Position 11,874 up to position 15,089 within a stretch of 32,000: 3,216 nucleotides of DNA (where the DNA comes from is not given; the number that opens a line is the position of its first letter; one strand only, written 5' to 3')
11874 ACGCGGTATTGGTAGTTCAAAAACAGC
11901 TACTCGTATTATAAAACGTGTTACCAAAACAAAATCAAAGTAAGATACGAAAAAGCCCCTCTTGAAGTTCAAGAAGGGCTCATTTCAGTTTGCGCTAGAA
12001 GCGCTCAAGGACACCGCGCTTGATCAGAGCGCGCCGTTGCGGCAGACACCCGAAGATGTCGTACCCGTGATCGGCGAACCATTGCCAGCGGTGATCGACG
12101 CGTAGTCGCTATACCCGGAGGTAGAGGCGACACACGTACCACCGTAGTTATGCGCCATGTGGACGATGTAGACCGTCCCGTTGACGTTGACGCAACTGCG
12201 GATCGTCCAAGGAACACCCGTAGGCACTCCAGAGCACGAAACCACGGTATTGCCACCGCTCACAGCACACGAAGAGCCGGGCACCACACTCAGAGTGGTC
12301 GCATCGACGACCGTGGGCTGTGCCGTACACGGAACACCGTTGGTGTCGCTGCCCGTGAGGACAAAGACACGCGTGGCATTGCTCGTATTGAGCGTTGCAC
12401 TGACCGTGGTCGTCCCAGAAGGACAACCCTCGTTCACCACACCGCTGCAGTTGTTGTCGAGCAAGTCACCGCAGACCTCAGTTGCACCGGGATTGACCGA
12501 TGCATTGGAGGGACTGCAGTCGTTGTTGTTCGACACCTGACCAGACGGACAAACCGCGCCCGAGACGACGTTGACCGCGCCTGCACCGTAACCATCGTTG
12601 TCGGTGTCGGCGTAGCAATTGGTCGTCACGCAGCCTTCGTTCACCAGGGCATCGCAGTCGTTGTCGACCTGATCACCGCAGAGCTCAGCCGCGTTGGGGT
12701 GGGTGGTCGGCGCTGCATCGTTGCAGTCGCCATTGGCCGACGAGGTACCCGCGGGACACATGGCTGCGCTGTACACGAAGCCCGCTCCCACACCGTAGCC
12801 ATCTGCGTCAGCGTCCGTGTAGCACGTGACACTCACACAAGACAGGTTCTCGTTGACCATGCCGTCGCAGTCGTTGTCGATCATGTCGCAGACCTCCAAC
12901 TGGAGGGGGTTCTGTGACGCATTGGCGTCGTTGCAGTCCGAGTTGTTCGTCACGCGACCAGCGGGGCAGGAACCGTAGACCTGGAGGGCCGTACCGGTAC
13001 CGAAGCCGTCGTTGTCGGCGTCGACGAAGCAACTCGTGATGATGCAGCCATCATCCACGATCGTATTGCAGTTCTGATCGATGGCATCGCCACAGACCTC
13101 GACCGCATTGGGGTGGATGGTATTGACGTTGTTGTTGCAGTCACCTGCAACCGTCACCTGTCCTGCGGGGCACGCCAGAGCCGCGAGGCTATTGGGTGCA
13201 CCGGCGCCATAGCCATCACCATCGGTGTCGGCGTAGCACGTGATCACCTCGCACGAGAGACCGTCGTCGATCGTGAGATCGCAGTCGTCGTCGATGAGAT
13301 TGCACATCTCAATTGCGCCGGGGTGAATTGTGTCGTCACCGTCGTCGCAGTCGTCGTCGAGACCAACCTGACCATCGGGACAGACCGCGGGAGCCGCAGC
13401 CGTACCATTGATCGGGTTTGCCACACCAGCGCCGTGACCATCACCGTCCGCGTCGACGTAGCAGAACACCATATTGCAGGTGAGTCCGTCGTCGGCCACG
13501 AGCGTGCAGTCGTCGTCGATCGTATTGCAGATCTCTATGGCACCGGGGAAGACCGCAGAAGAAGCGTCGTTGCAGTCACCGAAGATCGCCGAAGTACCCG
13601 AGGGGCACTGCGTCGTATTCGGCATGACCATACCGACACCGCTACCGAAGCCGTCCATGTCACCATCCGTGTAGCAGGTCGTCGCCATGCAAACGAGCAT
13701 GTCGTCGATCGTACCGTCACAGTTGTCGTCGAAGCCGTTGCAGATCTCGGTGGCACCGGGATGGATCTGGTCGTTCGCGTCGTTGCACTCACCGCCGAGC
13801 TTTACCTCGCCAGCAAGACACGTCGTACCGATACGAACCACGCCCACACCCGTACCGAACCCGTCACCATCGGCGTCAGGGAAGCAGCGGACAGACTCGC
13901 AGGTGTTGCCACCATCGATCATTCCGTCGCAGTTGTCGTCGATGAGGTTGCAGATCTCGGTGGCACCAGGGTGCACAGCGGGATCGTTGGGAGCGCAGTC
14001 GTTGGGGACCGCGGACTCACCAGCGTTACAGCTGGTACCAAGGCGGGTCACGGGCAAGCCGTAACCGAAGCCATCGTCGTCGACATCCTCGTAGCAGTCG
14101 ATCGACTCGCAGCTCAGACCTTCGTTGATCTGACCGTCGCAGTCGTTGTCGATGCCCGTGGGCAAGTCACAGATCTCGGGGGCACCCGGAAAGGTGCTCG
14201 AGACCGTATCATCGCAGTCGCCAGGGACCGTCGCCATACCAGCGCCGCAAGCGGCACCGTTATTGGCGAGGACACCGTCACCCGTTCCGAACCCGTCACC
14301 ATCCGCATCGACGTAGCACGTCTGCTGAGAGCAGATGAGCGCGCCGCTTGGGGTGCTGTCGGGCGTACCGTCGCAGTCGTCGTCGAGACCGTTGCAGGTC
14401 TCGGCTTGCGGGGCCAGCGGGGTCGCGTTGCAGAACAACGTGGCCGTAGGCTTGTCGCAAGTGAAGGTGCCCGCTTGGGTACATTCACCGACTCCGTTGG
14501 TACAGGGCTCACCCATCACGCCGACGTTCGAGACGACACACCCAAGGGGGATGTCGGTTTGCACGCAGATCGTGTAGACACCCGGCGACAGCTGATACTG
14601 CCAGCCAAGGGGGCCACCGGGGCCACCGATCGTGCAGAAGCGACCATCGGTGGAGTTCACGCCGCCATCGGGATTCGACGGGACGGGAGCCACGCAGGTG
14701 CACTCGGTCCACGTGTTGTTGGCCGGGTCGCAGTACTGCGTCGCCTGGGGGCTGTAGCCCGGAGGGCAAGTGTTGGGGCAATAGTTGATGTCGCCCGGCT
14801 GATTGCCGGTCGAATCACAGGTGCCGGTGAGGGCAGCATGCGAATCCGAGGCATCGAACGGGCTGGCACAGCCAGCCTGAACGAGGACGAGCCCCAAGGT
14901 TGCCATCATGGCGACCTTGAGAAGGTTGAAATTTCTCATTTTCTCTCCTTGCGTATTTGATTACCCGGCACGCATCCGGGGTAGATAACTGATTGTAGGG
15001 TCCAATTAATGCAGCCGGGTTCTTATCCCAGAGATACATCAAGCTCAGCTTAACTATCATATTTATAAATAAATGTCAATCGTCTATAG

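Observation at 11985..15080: Single-gene GC-rich compositional island inside an AT-leaning envelope locus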

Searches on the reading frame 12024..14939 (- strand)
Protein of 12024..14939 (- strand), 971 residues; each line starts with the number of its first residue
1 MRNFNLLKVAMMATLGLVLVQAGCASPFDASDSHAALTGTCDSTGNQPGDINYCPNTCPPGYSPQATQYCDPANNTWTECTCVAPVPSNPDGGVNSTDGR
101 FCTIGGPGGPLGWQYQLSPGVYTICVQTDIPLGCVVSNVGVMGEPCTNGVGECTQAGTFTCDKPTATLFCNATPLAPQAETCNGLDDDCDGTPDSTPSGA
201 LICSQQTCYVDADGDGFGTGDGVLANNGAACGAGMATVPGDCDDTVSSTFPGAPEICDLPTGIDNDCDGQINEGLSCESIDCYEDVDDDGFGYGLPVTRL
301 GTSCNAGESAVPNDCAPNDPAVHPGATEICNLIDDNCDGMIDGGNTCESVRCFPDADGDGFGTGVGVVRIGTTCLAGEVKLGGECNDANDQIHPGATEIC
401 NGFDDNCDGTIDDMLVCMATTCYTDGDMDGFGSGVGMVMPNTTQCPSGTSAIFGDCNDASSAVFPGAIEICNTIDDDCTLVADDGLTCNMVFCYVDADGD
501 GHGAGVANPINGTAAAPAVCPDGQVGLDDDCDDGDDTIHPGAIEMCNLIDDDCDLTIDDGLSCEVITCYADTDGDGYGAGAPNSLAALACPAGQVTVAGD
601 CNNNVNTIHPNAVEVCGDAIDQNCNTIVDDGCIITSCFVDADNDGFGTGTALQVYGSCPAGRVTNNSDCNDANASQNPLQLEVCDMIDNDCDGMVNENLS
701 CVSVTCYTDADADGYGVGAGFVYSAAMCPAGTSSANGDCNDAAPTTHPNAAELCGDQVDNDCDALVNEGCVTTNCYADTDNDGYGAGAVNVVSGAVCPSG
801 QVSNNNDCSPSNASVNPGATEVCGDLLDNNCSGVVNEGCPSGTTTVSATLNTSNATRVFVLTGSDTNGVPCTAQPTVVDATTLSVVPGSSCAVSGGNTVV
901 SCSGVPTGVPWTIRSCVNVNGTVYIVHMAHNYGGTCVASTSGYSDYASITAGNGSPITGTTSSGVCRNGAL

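Call 6: search_protein_families(library=pfam, proteins=[window:12024-14939:-], max_evalue=0.01)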
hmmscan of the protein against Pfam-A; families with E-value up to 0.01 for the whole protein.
window:12024-14939:- (971 aa): 1 family
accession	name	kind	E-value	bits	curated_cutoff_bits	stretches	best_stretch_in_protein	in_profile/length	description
PF11617.13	Cu-binding_MopE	-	6.7e-82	269.8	27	10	385-413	2-30/30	Putative metal-binding motif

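Call 8: find_encoding_contigs(protein=window:12024-14939:-, flank=10000, max_places=10)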
Protein window:12024-14939:- (971 aa): no gene with exactly this product is on record in the collection.

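Call 9: find_homologous_proteins(query=window:12024-14939:-)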
Query window:12024-14939:- (971 aa): 6491 proteins with E <= 0.001 among 8000 candidates; the best 120 are listed.
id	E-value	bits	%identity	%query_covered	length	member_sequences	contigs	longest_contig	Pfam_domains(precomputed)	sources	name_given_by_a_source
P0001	0.0e+0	2201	100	100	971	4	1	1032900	PF11617.14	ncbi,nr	ncbi:MAG: putative metal-binding motif-containing protein [Candidatus Nomurabacteria bacterium]|nr:M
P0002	0.0e+0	1651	75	100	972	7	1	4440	PF11617.14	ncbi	-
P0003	0.0e+0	1071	55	100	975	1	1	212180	PF11617.14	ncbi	ncbi:MAG: putative metal-binding motif-containing protein [Patescibacteria group bacterium]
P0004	2.2e-270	918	39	68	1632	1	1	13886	PF00059.28,PF11617.14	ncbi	-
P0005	2.5e-248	845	40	68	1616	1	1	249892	PF11617.14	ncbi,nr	ncbi:MAG: putative metal-binding motif-containing protein [Thermodesulfobacteriota bacterium]|nr:put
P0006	3.4e-243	828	39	70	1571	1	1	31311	PF11617.14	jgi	jgi:hypothetical protein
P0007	5.4e-230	785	41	71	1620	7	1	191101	PF19408.6,PF11617.14,PF18962.8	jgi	jgi:hypothetical protein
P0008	4.3e-227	775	33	70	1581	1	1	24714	PF00059.28,PF11617.14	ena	-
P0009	1.3e-213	730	36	72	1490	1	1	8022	PF11617.14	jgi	jgi:hypothetical protein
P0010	7.0e-213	728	42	72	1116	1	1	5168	PF11617.14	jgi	jgi:hypothetical protein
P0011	2.5e-211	723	35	68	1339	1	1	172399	PF11617.14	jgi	jgi:hypothetical protein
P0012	1.8e-209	717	40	73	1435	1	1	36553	PF11617.14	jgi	jgi:hypothetical protein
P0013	1.6e-208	714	37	73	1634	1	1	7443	PF11617.14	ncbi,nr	ncbi:MAG: hypothetical protein HN348_04595, partial [Proteobacteria bacterium]|nr:hypothetical prote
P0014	3.2e-207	709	38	72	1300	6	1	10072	PF11617.14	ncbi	-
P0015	2.8e-206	706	36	76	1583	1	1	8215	PF11617.14,PF18962.8,PF00041.28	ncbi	-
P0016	1.4e-205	704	39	68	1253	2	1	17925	PF11617.14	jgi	-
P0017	8.1e-205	701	37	65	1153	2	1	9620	PF00059.28,PF11617.14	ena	-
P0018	8.5e-202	691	44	68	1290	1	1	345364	PF13573.13,PF11617.14,PF02494.23,PF26409.1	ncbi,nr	ncbi:MAG: HYR domain-containing protein [Bacteroidetes bacterium]|nr:HYR domain-containing protein [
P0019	3.3e-200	686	35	67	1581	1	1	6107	PF00059.28,PF11617.14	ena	-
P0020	9.6e-200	685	42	68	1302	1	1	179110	PF11617.14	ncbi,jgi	jgi:hypothetical protein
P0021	8.2e-199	681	41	66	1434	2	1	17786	PF00059.28,PF11617.14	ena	-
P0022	1.4e-197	677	38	65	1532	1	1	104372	PF11617.14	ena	-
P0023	1.8e-197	677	38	68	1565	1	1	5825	PF11617.14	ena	-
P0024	1.8e-197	677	34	68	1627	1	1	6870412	PF11617.14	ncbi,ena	-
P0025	1.8e-196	674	38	59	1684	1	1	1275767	PF01839.30,PF11617.14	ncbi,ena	-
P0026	3.2e-192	660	40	69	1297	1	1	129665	PF11617.14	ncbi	-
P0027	2.6e-191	657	34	78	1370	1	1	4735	PF18885.7,PF11617.14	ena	-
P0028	2.8e-191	657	42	68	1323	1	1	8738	PF11617.14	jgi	jgi:hypothetical protein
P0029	2.4e-189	650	40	69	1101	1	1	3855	PF00059.28,PF11617.14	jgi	-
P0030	1.8e-188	647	38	70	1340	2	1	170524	PF11617.14,PF18962.8,PF24514.2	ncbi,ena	-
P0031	1.9e-186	641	39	68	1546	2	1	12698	PF00059.28,PF11617.14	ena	-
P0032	2.3e-186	640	36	71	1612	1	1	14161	PF11617.14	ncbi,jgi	jgi:hypothetical protein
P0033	2.8e-185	637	38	69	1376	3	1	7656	PF11617.14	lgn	-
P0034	3.6e-185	636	36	70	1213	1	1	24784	PF00059.28,PF11617.14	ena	-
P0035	5.1e-185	636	33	68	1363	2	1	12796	PF11617.14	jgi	-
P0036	5.9e-185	636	38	68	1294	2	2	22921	PF13585.13,PF11617.14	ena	-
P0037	2.8e-184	633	36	57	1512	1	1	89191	PF11617.14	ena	-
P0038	7.3e-184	632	38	68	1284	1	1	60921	PF11617.14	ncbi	-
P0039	1.7e-182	628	37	63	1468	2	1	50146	PF00059.28,PF11617.14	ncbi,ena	-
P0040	2.7e-181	624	39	68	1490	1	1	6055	PF11617.14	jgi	jgi:hypothetical protein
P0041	1.9e-180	621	42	68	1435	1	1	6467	PF11617.14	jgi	-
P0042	1.5e-179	618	37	67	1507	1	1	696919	PF11617.14,PF18962.8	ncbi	ncbi:MopE-related protein, partial [Aestuariibaculum sediminum]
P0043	1.8e-179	617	39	66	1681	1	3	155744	PF11617.14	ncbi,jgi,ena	-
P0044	3.1e-178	613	35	74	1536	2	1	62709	PF11617.14,PF01833.31,PF00932.26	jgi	-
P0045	1.5e-177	611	39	71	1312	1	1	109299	PF11617.14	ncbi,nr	ncbi:MAG: putative metal-binding motif-containing protein [Archangiaceae bacterium]|nr:putative meta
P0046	2.4e-177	610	38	70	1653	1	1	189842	PF04151.22,PF11617.14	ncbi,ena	-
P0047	1.0e-176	608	37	69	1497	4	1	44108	PF11617.14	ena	-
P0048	2.2e-176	607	36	61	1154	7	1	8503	PF11617.14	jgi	jgi:hypothetical protein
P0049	6.7e-176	606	38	61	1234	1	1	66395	PF11617.14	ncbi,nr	ncbi:putative metal-binding motif-containing protein [Candidatus Uhrbacteria bacterium]|nr:putative 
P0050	1.2e-174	602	37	65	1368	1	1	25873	PF11617.14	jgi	jgi:hypothetical protein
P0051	1.8e-174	601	39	67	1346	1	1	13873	PF11617.14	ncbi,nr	ncbi:MAG: hypothetical protein IV100_24495, partial [Myxococcales bacterium]|nr:hypothetical protein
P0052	1.3e-171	591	38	72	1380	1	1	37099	PF11617.14,PF22942.2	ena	-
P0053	7.9e-171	589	42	69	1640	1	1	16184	PF07646.22,PF24681.2,PF11617.14,PF13415.13,PF24981.2,PF01344.32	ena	-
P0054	1.6e-169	585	37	69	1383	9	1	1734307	PF11617.14,PF00415.25,PF13540.13,PF25384.2,PF25390.2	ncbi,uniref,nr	ncbi:hypothetical protein HUA76_08610 [Myxococcus sp. CA056]|uniref:MopE-related protein n=1 Tax=Myx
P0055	2.7e-169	584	40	72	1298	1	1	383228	PF11617.14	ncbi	-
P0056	4.9e-169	583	37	69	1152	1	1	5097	PF11617.14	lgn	-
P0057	1.1e-166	575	36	69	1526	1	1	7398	PF11617.14,PF00147.24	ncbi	-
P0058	2.3e-166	574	37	61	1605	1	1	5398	PF01839.30,PF11617.14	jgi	jgi:hypothetical protein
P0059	2.3e-166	574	39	75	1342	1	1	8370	PF11617.14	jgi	jgi:hypothetical protein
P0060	3.9e-166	573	34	64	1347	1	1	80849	PF11617.14,PF18884.6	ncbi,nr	ncbi:MAG: putative metal-binding motif-containing protein [Myxococcales bacterium]|nr:putative metal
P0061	1.7e-165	571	39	70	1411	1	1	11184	PF11617.14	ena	-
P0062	1.7e-165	571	35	64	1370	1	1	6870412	PF00059.28,PF11617.14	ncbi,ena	-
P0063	2.4e-165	571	36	66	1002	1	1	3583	PF11617.14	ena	-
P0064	2.8e-165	570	42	67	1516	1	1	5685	PF04151.22,PF11617.14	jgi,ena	jgi:hypothetical protein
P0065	6.8e-165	569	39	68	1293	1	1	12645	PF11617.14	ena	-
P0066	2.0e-164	568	40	68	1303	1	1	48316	PF11617.14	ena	-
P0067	1.5e-163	565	36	69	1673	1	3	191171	PF11617.14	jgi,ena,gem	-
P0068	6.4e-163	563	37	68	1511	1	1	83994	PF11617.14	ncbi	-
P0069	7.2e-163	562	37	68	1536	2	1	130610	PF00059.28,PF11617.14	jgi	-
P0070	3.1e-161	557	39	68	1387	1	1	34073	PF11617.14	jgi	jgi:large repetitive protein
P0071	1.3e-160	555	40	68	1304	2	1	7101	PF11617.14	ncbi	ncbi:MAG: putative metal-binding motif-containing protein [Myxococcota bacterium]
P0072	1.6e-160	555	35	71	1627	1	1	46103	PF11617.14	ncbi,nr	ncbi:MAG: hypothetical protein H6737_31180 [Alphaproteobacteria bacterium]|nr:hypothetical protein [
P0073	7.3e-160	553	38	72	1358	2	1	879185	PF11617.14,PF00415.25,PF13540.13,PF25384.2,PF25390.2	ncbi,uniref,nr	ncbi:MopE-related protein [Pyxidicoccus trucidator]|uniref:MopE-related protein n=1 Tax=Pyxidicoccus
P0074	2.0e-159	551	40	68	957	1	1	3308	PF11617.14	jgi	jgi:hypothetical protein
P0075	2.1e-158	548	34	54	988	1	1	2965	PF11617.14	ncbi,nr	ncbi:MAG: putative metal-binding motif-containing protein, partial [Deltaproteobacteria bacterium]|n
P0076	2.5e-158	547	40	69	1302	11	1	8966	PF11617.14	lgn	-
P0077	1.9e-157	545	34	70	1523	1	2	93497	PF00059.28,PF11617.14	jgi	jgi:hypothetical protein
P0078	2.0e-157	544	34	73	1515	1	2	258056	PF11617.14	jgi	-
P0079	7.1e-157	543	35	64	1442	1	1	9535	PF11617.14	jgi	jgi:large repetitive protein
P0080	7.1e-157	543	34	62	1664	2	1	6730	PF11617.14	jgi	jgi:hypothetical protein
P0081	7.1e-157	543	41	65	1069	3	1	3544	PF11617.14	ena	-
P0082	3.3e-156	540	40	72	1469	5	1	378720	PF11617.14,PF00415.25,PF13540.13,PF25384.2,PF25390.2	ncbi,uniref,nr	ncbi:Alpha-tubulin suppressor [Myxococcus fulvus]|uniref:Alpha-tubulin suppressor n=1 Tax=Myxococcus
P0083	4.1e-156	540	39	68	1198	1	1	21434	PF11617.14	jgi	jgi:hypothetical protein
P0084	7.2e-156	539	38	69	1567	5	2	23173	PF22352.3,PF13585.13,PF11617.14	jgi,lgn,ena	-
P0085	1.3e-155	538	38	61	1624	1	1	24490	PF22073.3,PF15780.12,PF11617.14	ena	-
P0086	1.0e-154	535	35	70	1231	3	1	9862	PF04151.22,PF11617.14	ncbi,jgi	ncbi:MAG: hypothetical protein RLZZ383_1505 [Pseudomonadota bacterium]|jgi:hypothetical protein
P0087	3.6e-154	534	38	65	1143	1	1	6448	PF11617.14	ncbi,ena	-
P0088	7.5e-154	533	35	63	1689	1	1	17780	PF11617.14,PF00932.26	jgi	jgi:large repetitive protein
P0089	8.8e-154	532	40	68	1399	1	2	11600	PF11617.14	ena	-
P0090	9.9e-154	532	36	67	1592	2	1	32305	PF00059.28,PF11617.14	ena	-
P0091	1.5e-153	532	43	69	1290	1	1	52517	PF11617.14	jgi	jgi:hypothetical protein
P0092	2.4e-153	531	37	70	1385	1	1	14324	PF13229.13,PF11617.14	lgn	-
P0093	3.6e-153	530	36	68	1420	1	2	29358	PF11617.14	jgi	-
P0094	6.6e-153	530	42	69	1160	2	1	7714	PF11617.14,PF26696.1,PF01392.29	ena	-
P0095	1.2e-152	529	37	71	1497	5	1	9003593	PF11617.14,PF00415.25,PF13540.13,PF25384.2,PF25390.2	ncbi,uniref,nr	ncbi:regulator of chromosome condensation [Corallococcus macrosporus]|uniref:Regulator of chromosome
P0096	2.0e-152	528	41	68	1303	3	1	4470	PF11617.14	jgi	jgi:hypothetical protein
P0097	4.2e-152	527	39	61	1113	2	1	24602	PF11617.14,PF18962.8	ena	-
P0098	4.8e-152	527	37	70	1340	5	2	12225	PF11617.14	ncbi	-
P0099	8.5e-152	526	40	69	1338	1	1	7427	PF11617.14,PF18962.8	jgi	jgi:uncharacterized repeat protein (TIGR03803 family)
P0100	9.4e-152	526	38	69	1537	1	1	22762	PF22073.3,PF01839.30,PF11617.14,PF13517.13,PF22544.3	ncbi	ncbi:MAG: MopE-related protein [Myxococcota bacterium]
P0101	1.0e-151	526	34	74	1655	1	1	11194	PF02412.24,PF11617.14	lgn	-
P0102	1.3e-151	525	39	69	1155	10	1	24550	PF00059.28,PF11617.14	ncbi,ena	-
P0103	2.7e-151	524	38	69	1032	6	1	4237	PF11617.14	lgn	-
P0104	2.9e-151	524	37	68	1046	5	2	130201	PF11617.14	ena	-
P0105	3.3e-151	524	36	71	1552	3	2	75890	PF01839.30,PF11617.14,PF13517.13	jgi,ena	-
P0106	6.3e-151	523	38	68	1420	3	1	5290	PF11617.14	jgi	-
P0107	9.8e-151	522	41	65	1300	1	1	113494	PF11617.14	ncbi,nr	ncbi:MAG: putative metal-binding motif-containing protein [Myxococcales bacterium]|nr:putative metal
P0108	2.5e-150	521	36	61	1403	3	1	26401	PF03974.19,PF11617.14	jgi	jgi:hypothetical protein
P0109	7.5e-150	519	36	68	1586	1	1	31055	PF00059.28,PF11617.14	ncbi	ncbi:MAG: MopE-related protein [Pseudomonadota bacterium]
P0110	2.3e-149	518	38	68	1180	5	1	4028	PF11617.14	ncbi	-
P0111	5.5e-149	517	38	66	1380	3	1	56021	PF04151.22,PF11617.14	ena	-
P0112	5.5e-149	517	35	68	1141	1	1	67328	PF11617.14,PF18962.8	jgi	jgi:hypothetical protein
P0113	1.5e-148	515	39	68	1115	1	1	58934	PF11617.14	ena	-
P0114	2.5e-148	514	33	65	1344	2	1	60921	PF11617.14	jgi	jgi:hypothetical protein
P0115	7.9e-148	513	41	69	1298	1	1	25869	PF11617.14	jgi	jgi:hypothetical protein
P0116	2.8e-147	511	38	65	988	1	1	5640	PF11617.14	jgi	jgi:hypothetical protein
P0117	3.1e-147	511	37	70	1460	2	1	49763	PF11617.14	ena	-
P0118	3.2e-147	511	38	60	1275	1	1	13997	PF11617.14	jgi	jgi:hypothetical protein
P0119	3.6e-147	511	39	65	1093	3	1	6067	PF11617.14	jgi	jgi:hypothetical protein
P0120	3.8e-147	510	38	71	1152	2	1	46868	PF11617.14,PF18483.9,PF03388.21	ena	-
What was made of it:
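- On Recently acquired genomic island (HGT): The nearest outside homologues are about 40% identical over the repeats only (call 9).
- Closest known: PF11617 'putative metal-binding motif'. Same: Thousands of repeat homologues at about 35-44% identity (call 9).
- The MopE repeat family is abundant in Myxococcota (call 9).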

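Call 10: find_encoding_contigs(protein=P0002, flank=10000, max_places=10)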
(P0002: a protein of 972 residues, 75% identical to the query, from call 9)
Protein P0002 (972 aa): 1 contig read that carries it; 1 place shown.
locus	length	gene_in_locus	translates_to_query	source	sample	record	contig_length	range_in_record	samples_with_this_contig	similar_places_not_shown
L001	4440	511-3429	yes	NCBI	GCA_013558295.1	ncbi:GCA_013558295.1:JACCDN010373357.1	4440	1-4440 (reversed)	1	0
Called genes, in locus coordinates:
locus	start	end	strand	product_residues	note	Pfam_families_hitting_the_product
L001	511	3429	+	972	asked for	PF11617:Cu-binding_MopE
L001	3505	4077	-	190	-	-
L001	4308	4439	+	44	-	?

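Call 11: find_encoding_contigs(protein=P0003, flank=10000, max_places=10)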
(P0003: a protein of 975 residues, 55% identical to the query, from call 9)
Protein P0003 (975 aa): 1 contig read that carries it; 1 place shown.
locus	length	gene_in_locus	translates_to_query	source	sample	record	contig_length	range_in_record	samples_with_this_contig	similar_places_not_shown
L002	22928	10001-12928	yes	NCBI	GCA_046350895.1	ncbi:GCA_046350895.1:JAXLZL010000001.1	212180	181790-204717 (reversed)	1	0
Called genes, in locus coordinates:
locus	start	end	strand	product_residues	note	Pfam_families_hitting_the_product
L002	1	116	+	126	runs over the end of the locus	-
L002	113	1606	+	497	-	PF13632:Glyco_trans_2_3 (weak)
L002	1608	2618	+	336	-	-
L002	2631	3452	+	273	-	PF00535:Glycos_transf_2, PF13641:Glyco_tranf_2_3, PF13632:Glyco_trans_2_3 (weak)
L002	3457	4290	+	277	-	-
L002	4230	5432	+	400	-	PF13196:DUF4012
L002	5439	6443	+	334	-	PF06277:EutA (faint), PF06723:MreB_Mbl, PF00022:Actin (weak), PF00012:HSP70, PF14450:FtsA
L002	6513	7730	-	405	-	-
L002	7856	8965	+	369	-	PF13439:Glyco_transf_4, PF20706:GT4-conflict, PF00534:Glycos_transf_1, PF13692:Glyco_trans_1_4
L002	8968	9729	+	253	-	PF01978:TrmB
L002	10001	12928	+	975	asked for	PF11617:Cu-binding_MopE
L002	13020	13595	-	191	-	PF13649:Methyltransf_25 (weak), PF08242:Methyltransf_12 (faint)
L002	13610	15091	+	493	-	PF04932:Wzy_C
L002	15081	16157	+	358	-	PF13439:Glyco_transf_4, PF13477:Glyco_trans_4_2 (weak), PF13579:Glyco_trans_4_4, PF20706:GT4-conflict, PF00534:Glycos_transf_1, PF13692:Glyco_trans_1_4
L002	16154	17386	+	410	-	PF13439:Glyco_transf_4, PF13579:Glyco_trans_4_4, PF00534:Glycos_transf_1, PF13692:Glyco_trans_1_4, PF13524:Glyco_trans_1_2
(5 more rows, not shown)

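Call 12: find_encoding_contigs(protein=P0001, flank=10000, max_places=10)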
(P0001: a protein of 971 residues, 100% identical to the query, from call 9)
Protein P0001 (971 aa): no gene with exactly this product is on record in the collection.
